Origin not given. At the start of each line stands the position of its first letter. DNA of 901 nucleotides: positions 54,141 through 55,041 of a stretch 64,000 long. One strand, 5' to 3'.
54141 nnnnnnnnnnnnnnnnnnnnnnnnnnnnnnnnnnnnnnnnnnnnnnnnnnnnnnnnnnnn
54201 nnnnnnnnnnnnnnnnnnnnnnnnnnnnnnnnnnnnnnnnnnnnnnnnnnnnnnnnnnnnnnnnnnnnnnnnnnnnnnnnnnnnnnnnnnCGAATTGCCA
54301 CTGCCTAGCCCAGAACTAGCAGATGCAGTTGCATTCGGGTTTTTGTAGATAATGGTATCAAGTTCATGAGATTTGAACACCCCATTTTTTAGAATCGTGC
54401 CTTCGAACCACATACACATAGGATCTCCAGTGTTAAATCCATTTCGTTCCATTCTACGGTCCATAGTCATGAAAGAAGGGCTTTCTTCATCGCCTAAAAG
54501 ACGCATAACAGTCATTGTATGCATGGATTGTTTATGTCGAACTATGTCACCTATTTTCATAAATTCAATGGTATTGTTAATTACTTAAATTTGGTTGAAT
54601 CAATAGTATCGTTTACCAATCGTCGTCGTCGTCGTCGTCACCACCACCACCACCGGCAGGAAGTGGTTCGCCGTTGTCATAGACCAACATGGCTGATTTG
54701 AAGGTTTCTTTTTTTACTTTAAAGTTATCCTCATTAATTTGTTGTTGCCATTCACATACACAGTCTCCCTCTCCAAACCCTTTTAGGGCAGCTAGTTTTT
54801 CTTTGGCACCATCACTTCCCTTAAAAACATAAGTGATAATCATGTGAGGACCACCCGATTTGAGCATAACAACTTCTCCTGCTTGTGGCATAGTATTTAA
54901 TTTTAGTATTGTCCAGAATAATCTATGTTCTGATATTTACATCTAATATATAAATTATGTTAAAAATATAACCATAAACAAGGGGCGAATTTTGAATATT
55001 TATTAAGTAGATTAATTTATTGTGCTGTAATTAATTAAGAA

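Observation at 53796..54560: YodC-like domain carrying a ~163-residue tail built almost entirely of Asp and Leu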

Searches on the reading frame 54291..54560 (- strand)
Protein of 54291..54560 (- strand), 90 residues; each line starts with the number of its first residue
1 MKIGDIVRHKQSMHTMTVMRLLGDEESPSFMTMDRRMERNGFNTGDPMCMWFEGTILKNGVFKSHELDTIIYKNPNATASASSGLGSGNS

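Call 6: search_protein_families(library=pfam, proteins=[window:54291-54560:-], max_evalue=10)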
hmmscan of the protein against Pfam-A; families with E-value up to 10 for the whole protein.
seq(90 aa): 2 families
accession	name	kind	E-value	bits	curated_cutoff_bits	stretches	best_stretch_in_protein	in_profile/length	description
PF09926.15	DUF2158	-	0.011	15.9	22.3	1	2-66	1-49/50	Uncharacterized small protein (DUF2158)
PF24784.1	Temptin_C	-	0.13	13.2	27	1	34-58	64-88/98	Temptin C-terminal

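Call 8: find_homologous_proteins(query=window:54291-54560:-, max_evalue=0.01)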
Query seq(90 aa) (90 aa): 1 proteins with E <= 0.01 among 3 candidates.
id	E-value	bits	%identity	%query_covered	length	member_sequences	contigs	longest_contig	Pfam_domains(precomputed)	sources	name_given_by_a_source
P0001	1.5e-53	196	99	100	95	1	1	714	-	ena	-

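Call 10: find_encoding_contigs(protein=P0001, flank=5000)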
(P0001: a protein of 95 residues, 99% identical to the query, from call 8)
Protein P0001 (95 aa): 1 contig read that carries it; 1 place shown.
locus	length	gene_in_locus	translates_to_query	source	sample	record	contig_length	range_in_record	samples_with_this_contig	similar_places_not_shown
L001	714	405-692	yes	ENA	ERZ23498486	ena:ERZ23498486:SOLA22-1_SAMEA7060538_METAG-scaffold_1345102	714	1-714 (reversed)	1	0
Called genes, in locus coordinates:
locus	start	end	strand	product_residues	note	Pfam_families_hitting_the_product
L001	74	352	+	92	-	PF09926:DUF2158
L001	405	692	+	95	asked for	-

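Call 17: search_protein_representatives(protein=window:54291-54560:-)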
Query: 90 residues. Proteins with E-value up to 0.001 (for the whole library): 32; up to 1e-10: 10; up to 1e-30: 0. The best 32 are listed.
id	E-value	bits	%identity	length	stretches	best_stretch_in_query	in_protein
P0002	1.2e-25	105.3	59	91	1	1-81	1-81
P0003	6.6e-22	93.3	52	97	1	1-86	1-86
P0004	7.6e-20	86.7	51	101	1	1-80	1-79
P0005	1.1e-19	86.2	52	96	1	1-75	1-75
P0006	7.3e-16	74.0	51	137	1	1-86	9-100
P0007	1.2e-14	70.1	48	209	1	1-83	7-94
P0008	2.5e-12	62.7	37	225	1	1-83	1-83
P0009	3.1e-12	62.4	46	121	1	3-70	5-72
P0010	4.4e-12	61.9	51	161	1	1-67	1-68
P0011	1.0e-11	60.8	40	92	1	1-77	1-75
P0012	1.2e-10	57.3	40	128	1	1-73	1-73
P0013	2.0e-09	53.5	40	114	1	2-69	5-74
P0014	2.1e-07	47.0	30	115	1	1-71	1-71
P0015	6.7e-07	45.4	45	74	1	1-65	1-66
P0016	8.0e-07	45.1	40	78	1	2-69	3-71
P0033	9.6e-04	35.3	38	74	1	2-64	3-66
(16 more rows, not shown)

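Call 25: find_related_loci(query=A3, collection=genome_contigs, flank=4000)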
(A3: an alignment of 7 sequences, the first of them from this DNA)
Query A3 (75 aa) in genome_contigs; peptide patterns used: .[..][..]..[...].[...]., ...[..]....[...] (x = any residue, [..] = any of these).
50 stretches matched a pattern; 19 encode a relative of the query (tblastn E <= 1e-3); 19 distinct loci.
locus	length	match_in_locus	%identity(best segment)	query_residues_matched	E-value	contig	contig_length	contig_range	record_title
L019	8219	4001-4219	63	1-73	1e-31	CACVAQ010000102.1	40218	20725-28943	MAG: uncultured Aureispira sp. isolate HLG_WM_MAG_10 genome assembly, contig: NODE_167_length_40218_cov_54.884588, whole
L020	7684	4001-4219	62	1-73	2e-31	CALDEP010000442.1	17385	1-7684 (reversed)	MAG: uncultured Aureispira sp. isolate B3_Bin_Bin_96_1 genome assembly, contig: c_000001341059, whole genome shotgun seq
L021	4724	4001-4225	65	1-75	2e-31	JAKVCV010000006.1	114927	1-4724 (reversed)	MAG: Saprospiraceae bacterium isolate ALOHA_ZT_63 ZT-Saprospiraceae-4_6, whole genome shotgun sequence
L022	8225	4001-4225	63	1-75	1e-30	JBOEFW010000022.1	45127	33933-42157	MAG: Aureispira sp. isolate PBSAbac1 PBSA13_contig_514, whole genome shotgun sequence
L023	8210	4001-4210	64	1-70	1e-30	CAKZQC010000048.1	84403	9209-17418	MAG TPA_asm: uncultured Saprospiraceae bacterium isolate ERR2094174_bin.4_CONCOCT_v1.1_MAG genome assembly, contig: ERZ6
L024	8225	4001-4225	63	1-75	2e-30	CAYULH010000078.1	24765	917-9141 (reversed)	MAG TPA_asm: uncultured Aureispira sp. isolate binchicken_co405_134 genome assembly, contig: NODE_2872_length_24765_cov_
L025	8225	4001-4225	61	1-75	1e-29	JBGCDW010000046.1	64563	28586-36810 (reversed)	MAG: Aureispira sp. isolate SGMAG-63 contig46, whole genome shotgun sequence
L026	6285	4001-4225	60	1-75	8e-28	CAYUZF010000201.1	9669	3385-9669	MAG TPA_asm: uncultured Aureispira sp. isolate SRP063590_co1_199 genome assembly, contig: NODE_7515_length_9669_cov_3.82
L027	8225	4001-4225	57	1-75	4e-26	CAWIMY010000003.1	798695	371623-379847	MAG: uncultured Saprospiraceae bacterium isolate MFD03250.bin.1.19 genome assembly, contig: contig_1776, whole genome sh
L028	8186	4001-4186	53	7-68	3e-22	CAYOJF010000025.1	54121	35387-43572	MAG TPA_asm: uncultured Aureispira sp. isolate SRP268394_co1_165 genome assembly, contig: NODE_928_length_54121_cov_6.98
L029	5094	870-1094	51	1-70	3e-21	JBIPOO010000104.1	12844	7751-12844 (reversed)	MAG: Saprospira sp. isolate ME2014-07-24_3300043772_group5_bin162 Rohwer_bin605_scaffold_6334_c1, whole genome shotgun s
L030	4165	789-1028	48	1-75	8e-21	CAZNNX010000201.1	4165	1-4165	MAG TPA_asm: uncultured Saprospiraceae bacterium isolate SRP278252_co3_154 genome assembly, contig: NODE_48455_length_41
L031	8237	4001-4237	49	1-74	1e-20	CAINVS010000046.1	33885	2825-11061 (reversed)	MAG: uncultured Bacteroidetes bacterium isolate Ja_bin-6113 genome assembly, contig: bin-6113:046/721, whole genome shot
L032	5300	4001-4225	49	1-70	2e-20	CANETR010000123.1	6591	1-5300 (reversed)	MAG: Saprospiraceae bacterium isolate CE-Jul18-164 genome assembly, contig: CE-Jul18-C15601, whole genome shotgun sequen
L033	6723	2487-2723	48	1-74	2e-20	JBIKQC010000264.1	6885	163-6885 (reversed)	MAG: Saprospira sp. isolate ME2015-05-19_3300034121_group6_bin48 Rohwer_bin606_scaffold_7401_c1, whole genome shotgun se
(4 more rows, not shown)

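Call 26: find_related_loci(query=A3, collection=metagenome_contigs, flank=4000)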
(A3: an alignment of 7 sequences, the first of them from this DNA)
Query A3 (75 aa) in metagenome_contigs; peptide patterns used: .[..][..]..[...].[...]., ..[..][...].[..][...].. (x = any residue, [..] = any of these).
600 stretches matched a pattern (row limit reached: there are more); 5 encode a relative of the query (tblastn E <= 1e-3); 5 distinct loci.
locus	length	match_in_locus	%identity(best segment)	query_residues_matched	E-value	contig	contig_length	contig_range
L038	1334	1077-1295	62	1-73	1e-32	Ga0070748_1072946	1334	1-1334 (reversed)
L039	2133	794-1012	62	1-73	5e-32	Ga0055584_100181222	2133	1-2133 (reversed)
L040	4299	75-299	47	1-70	3e-22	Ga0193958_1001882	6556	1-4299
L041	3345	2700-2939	46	1-75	1e-21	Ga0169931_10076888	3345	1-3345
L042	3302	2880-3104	49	1-70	4e-21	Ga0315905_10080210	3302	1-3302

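Call 52: find_encoding_contigs(protein=P0013, flank=6000, max_places=3)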
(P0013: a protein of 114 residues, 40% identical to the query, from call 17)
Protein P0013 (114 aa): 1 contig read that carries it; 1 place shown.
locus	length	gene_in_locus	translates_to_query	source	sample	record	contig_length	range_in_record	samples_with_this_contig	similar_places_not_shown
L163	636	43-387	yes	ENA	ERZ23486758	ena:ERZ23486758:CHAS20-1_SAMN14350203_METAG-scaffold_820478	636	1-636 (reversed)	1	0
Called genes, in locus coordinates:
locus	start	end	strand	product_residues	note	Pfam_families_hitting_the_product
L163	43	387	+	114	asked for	-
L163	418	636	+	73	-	?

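Call 53: find_encoding_contigs(protein=P0011, flank=6000, max_places=3)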
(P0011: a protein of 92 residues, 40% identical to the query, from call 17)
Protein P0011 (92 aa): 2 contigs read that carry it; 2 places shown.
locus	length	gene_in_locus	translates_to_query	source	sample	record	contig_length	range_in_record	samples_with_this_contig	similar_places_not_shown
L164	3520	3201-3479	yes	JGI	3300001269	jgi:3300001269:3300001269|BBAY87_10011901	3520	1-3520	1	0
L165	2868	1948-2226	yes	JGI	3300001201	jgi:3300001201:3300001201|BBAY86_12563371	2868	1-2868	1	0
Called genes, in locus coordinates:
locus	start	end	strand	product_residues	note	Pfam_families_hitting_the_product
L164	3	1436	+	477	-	?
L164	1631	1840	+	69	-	-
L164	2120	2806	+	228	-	PF19193:Tectonin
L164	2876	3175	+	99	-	-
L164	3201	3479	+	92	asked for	-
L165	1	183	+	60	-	?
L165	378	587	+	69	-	-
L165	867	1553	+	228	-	PF19193:Tectonin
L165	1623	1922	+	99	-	-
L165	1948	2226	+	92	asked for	-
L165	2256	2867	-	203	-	?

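Call 54: find_encoding_contigs(protein=P0008, flank=6000, max_places=3)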
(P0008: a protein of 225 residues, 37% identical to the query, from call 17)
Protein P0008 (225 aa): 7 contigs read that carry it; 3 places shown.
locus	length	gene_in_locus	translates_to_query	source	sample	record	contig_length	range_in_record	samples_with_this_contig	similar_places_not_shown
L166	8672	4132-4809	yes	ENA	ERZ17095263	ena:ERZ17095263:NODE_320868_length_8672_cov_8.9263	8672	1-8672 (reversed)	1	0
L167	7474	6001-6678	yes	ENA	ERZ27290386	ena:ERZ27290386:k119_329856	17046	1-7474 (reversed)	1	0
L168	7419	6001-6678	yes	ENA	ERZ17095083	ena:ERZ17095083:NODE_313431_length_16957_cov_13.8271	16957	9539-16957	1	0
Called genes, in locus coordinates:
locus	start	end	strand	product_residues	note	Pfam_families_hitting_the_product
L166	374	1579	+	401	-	PF00155:Aminotran_1_2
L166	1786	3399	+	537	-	PF01293:PEPCK_ATP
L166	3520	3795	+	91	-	PF09926:DUF2158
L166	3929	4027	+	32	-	-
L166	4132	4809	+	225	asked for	-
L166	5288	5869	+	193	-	-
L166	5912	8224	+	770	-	PF05838:Glyco_hydro_108, PF01476:LysM (weak), PF01464:SLT (weak), PF01476:LysM (weak), PF02557:VanY, PF13539:Peptidase_M15_4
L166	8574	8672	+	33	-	?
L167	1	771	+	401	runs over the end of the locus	PF01520:Amidase_3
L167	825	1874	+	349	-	PF21016:RlmN_N, PF04055:Radical_SAM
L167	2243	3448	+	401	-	PF00155:Aminotran_1_2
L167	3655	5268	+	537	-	PF01293:PEPCK_ATP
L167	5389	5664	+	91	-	PF09926:DUF2158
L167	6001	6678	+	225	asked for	-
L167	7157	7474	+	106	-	?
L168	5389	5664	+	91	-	PF09926:DUF2158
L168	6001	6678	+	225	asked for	-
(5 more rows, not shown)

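Call 74: search_protein_families(library=padloc, proteins=[window:54291-54560:-], max_evalue=0.1)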
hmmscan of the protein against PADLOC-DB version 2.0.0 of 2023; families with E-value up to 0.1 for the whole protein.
seq(90 aa): 0 families

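Call 88: search_protein_families(library=pfam, proteins=[L031:829-2484:+, L031:2488-3249:+, L031:5181-6104:-, L031:6228-6962:+, L031:7082-7522:+, L029:1676-2116:-, L029:2126-2854:-, L029:2851-3264:-, L029:3878-4957:-], max_evalue=0.001)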
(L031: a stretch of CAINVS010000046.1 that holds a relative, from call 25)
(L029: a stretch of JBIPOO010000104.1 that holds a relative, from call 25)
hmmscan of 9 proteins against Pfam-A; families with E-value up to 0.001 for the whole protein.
L031:829-2484:+ (551 aa): 2 families
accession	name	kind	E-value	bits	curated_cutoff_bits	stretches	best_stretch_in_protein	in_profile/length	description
PF18911.6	PKD_4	-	1.1e-07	32.2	27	1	347-411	15-82/85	PKD domain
PF00801.26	PKD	-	5.6e-05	23.5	23.5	0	349-398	14-64/80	PKD domain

L031:2488-3249:+ (253 aa): 0 families

L031:5181-6104:- (307 aa): 2 families
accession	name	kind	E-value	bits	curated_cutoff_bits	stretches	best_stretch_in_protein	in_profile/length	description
PF19576.4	Acyltransf_2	-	9.4e-21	74.3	27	1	58-282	38-259/266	Acyltransferase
PF01553.26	Acyltransferase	-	4.4e-11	43.1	23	1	85-213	7-130/132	Acyltransferase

L031:6228-6962:+ (244 aa): 0 families

L031:7082-7522:+ (146 aa): 0 families

L029:1676-2116:- (146 aa): 0 families

L029:2126-2854:- (242 aa): 0 families

L029:2851-3264:- (137 aa): 0 families

L029:3878-4957:- (359 aa): 2 families
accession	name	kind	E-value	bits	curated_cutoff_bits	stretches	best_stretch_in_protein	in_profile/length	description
PF01168.26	Ala_racemase_N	-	2.5e-56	191.3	24.1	1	2-222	4-220/220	Alanine racemase, N-terminal domain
PF00842.27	Ala_racemase_C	-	2.5e-41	140.7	25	1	233-355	1-126/127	Alanine racemase, C-terminal domain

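Call 92: search_solved_structures(query=A2, max_evalue=5)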
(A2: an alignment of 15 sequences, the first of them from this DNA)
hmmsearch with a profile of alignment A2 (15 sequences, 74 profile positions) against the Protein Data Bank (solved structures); distinct sequences matched with E-value up to 5: 6.
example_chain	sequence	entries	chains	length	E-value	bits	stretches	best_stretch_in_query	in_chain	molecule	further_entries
2lr0_A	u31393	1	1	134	0.078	16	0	18-43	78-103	P-loop ntpase fold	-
2lci_A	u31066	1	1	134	0.16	14.9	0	18-43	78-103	Protein OR36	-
2lrh_A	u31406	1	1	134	0.62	13.1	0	18-43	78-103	De novo designed protein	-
8iuf_A3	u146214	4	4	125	0.9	12.6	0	12-35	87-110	NDUFA3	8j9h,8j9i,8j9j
1l8t_A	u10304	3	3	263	1.2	12.1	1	7-44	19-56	Aminoglycoside 3'-Phosphotransferase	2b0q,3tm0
1j7i_A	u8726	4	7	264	1.2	12.1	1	7-44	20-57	AMINOGLYCOSIDE 3'-PHOSPHOTRANSFERASE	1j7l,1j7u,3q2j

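Call 96: find_related_loci(query=A3, collection=viral_contigs, flank=4000)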
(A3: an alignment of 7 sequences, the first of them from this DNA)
Query A3 (75 aa) in viral_contigs; peptide patterns used: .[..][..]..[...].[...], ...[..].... (x = any residue, [..] = any of these).
578 stretches matched a pattern, but none encodes a relative of the query by tblastn (E <= 1e-3).

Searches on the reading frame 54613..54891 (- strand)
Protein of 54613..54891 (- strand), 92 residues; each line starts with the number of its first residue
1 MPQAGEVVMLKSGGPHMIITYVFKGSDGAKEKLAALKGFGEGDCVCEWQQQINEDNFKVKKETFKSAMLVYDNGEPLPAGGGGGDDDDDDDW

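Call 3: search_protein_families(library=pfam, proteins=[window:54613-54891:-], max_evalue=0.1)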
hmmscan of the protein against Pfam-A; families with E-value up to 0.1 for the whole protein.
window:54613-54891:- (92 aa): 1 family
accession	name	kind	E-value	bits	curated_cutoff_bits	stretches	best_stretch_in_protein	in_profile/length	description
PF09926.15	DUF2158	-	2.1e-07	31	22.3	1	4-51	2-36/50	Uncharacterized small protein (DUF2158)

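Call 4: search_protein_families(library=ncbifam, proteins=[window:54613-54891:-], max_evalue=0.1)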
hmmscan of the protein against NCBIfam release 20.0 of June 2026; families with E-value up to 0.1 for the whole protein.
window:54613-54891:- (92 aa): 0 families

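Call 6: search_protein_families(library=pfam, proteins=[window:54649-54891:-], max_evalue=10)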
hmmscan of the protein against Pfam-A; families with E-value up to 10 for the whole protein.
seq(81 aa): 1 family
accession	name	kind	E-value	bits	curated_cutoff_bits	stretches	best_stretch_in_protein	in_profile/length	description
PF09926.15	DUF2158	-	1.4e-07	31.6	22.3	1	4-51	2-36/50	Uncharacterized small protein (DUF2158)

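Call 60: find_homologous_proteins(query=window:54613-54891:-, max_evalue=0.001)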
Query window:54613-54891:- (92 aa): 12 proteins with E <= 0.001 among 12 candidates.
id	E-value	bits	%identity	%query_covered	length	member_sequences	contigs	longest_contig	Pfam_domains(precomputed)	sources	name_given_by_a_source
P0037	5.1e-48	180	85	86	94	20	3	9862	PF09926.16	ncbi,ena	-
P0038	9.7e-41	156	75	87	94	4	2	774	PF09926.16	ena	-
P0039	1.2e-39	153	75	86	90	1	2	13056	-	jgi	-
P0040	5.1e-36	141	67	90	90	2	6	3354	PF09926.16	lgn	-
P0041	3.9e-35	138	64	100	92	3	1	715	PF09926.16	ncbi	-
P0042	4.4e-35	138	67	100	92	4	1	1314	PF09926.16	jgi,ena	jgi:uncharacterized protein YodC (DUF2158 family)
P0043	1.5e-33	133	68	86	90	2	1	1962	PF09926.16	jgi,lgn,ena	-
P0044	3.2e-28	116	67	86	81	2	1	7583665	PF09926.16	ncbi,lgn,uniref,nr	ncbi:DUF2158 domain-containing protein [Aureispira anguillae]|uniref:DUF2158 domain-containing prote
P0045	1.2e-27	114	65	86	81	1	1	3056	PF09926.16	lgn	-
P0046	3.8e-27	113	63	100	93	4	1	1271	PF09926.16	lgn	-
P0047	5.5e-25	106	59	86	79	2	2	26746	PF09926.16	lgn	-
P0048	3.8e-24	103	64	75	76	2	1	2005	-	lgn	-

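Call 61: find_encoding_contigs(protein=P0044, flank=5000, max_places=2)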
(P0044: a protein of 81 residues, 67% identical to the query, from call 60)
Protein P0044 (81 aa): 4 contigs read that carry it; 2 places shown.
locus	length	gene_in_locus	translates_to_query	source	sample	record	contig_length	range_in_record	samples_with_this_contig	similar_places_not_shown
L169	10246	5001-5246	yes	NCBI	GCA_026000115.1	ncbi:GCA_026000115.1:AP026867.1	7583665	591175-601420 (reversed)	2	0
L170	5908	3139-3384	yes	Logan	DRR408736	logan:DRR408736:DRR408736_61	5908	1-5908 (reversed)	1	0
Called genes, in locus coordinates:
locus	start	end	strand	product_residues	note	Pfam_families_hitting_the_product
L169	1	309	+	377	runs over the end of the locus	PF02254:TrkA_N (weak), PF03435:Sacchrp_dh_NADP, PF16653:Sacchrp_dh_C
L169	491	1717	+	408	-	PF00266:Aminotran_5 (faint), PF00155:Aminotran_1_2, PF01041:DegT_DnrJ_EryC1 (weak), PF01053:Cys_Met_Meta_PP (weak)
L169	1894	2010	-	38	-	-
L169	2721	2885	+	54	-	-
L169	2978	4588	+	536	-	PF01293:PEPCK_ATP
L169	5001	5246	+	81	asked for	PF09926:DUF2158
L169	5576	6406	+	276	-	-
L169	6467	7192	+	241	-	PF05175:MTS, PF06325:PrmA, PF03602:Cons_hypoth95 (weak), PF12847:Methyltransf_18 (weak), PF13847:Methyltransf_31 (weak), PF13649:Methyltransf_25 (weak)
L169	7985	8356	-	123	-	-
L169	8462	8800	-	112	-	-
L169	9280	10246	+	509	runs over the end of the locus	-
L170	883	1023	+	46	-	-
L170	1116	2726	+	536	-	PF01293:PEPCK_ATP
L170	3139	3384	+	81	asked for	PF09926:DUF2158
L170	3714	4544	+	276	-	-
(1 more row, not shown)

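Call 74: search_protein_families(library=padloc, proteins=[window:54613-54891:-], max_evalue=0.1)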
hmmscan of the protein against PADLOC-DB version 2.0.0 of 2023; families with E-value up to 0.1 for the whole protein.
window:54613-54891:- (92 aa): 0 families

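Call 75: predict_structure(alignment_id=A4)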
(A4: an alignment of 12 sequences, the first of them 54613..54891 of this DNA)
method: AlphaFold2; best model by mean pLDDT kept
length: 92 residues; sequences in the alignment: 12
mean_pLDDT: 74.6   pTM: 0.59
mean pLDDT of the five models: 74.6, 73.1, 73.0, 68.2, 51.5
residues with pLDDT >= 90: 8; 70-90: 54; 50-70: 21; < 50: 9
segments of 3 or more residues with pLDDT < 50: 81-84, 86-88
pLDDT, mean of each block of 10 residues (from residue 1): 84 87 64 57 85 85 86 78 47 58
secondary structure, 60 per line:
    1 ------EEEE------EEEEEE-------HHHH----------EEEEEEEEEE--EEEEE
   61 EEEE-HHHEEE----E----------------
elements in order: E7-10 E17-22 H30-33 E44-53 E56-64 E69-71

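Call 91: search_solved_structures(query=A4, max_evalue=5)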
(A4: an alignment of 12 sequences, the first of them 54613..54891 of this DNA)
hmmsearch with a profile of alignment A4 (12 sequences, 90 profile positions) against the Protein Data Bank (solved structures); distinct sequences matched with E-value up to 5: 3.
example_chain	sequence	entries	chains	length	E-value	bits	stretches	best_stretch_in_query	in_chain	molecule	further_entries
6hyg_A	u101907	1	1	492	0.19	15.3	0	33-59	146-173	IgHG1 and IgHG4 hybrid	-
6dtk_A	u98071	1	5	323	0.21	15.2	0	6-42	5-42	Superoxide dismutase C111S/D83S-C111S HETERODIMER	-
8fw5_I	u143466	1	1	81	0.24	15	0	50-82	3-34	Schizosaccharomyces pombe LAM4, Human LAMTOR5 ortholog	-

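Call 95: fold_search(model_id=the predicted structure, library=pdb)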
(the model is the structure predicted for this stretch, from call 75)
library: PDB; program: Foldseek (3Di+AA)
matches with E <= 10: 284; with E <= 0.001: 0
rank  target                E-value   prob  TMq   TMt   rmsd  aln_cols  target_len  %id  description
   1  7qca_LM0              4.7e-02  1.00  0.46  0.38   2.7        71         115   13  Spraguea lophii ribosome (released 2022-11-30)
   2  9eum_MODEL_1_A        6.2e-01  0.21  0.33  0.20   7.1        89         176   11  NMR structure of the Staphylococcus aureus bacteriophage phi812 hub protein - lytic cleaver (CHAP) domain (released 2025-04-09)
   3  7ohq_T                8.4e-01  0.91  0.49  0.39   1.8        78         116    9  Nog1-TAP associated immature ribosomal particle population C from S. cerevisiae (released 2021-11-03)
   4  4u8u_M                9.5e-01  0.10  0.29  0.14   9.6        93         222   13  The Crystallographic structure of the giant hemoglobin from Glossoscolex paulistus at 3.2 A resolution. (released 2015-06-10)
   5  1whm_MODEL_1_A        1.1e+00  0.06  0.22  0.22  10.3        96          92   19  Solution structure of the 2nd CAP-Gly domain in human cylindromatosis tumor suppressor CYLD (released 2004-11-28)
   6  8a22_As               1.3e+00  0.15  0.32  0.27  16.3        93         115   11  Structure of the mitochondrial ribosome from Polytomella magna (released 2022-11-16)
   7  1whk_MODEL_1_A        1.4e+00  0.41  0.44  0.44   8.6        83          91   16  Solution structure of the 3rd CAP-Gly domain in mouse 1700024K14Rik hypothetical protein (released 2004-11-28)
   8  5gyk_C                1.4e+00  0.06  0.17  0.07  17.0        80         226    9  Crystal Structure of Mdm12-deletion mutant (released 2016-11-16)
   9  6qdv_k                1.6e+00  0.11  0.27  0.29   8.2        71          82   14  Human post-catalytic P complex spliceosome (released 2019-02-20)
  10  4hop_D                1.7e+00  0.13  0.22  0.17   9.4        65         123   14  Crystal structure of the computationally designed NNOS-Syntrophin complex (released 2013-11-06)
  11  1d3b_D                1.7e+00  0.11  0.27  0.29   8.1        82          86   18  CRYSTAL STRUCTURE OF THE D3B SUBCOMPLEX OF THE HUMAN CORE SNRNP DOMAIN AT 2.0A RESOLUTION (released 1999-12-22)
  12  9fzx_A                1.7e+00  0.03  0.16  0.07  13.3        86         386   12  Rhizobium phage ligase (released 2025-06-11)
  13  3fb9_A                1.8e+00  0.13  0.28  0.28   6.0        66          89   14  The crystal structure of the protein with unknown function from Streptococcus pneumoniae TIGR4 (released 2008-12-23)
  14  7oqh_B                1.8e+00  0.03  0.15  0.07  12.2        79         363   13  CryoEM structure of the transcription termination factor Rho from Mycobacterium tuberculosis (released 2022-02-09)
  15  2hl5_C                2.1e+00  0.38  0.47  0.55   7.9        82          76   10  Crystal structure of the C-terminal domain of human EB1 in complex with the A49M mutant CAP-Gly domain of human Dynact (released 2006-09-12)
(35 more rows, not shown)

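Call 97: find_related_loci(query=A4, collection=viral_contigs, flank=4000)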
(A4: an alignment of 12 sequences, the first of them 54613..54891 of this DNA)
Query A4 (92 aa) in viral_contigs; peptide patterns used: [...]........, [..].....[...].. (x = any residue, [..] = any of these).
242 stretches matched a pattern; 4 encode a relative of the query (tblastn E <= 1e-3); 4 distinct loci.
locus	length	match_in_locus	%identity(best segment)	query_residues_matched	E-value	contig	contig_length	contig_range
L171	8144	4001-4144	34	5-69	2e-6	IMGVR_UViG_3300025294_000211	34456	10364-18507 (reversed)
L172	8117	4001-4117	38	2-56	3e-6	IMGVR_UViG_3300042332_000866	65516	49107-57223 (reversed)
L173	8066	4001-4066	68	1-22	1e-5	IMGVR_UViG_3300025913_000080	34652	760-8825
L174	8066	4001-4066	68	1-22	1e-5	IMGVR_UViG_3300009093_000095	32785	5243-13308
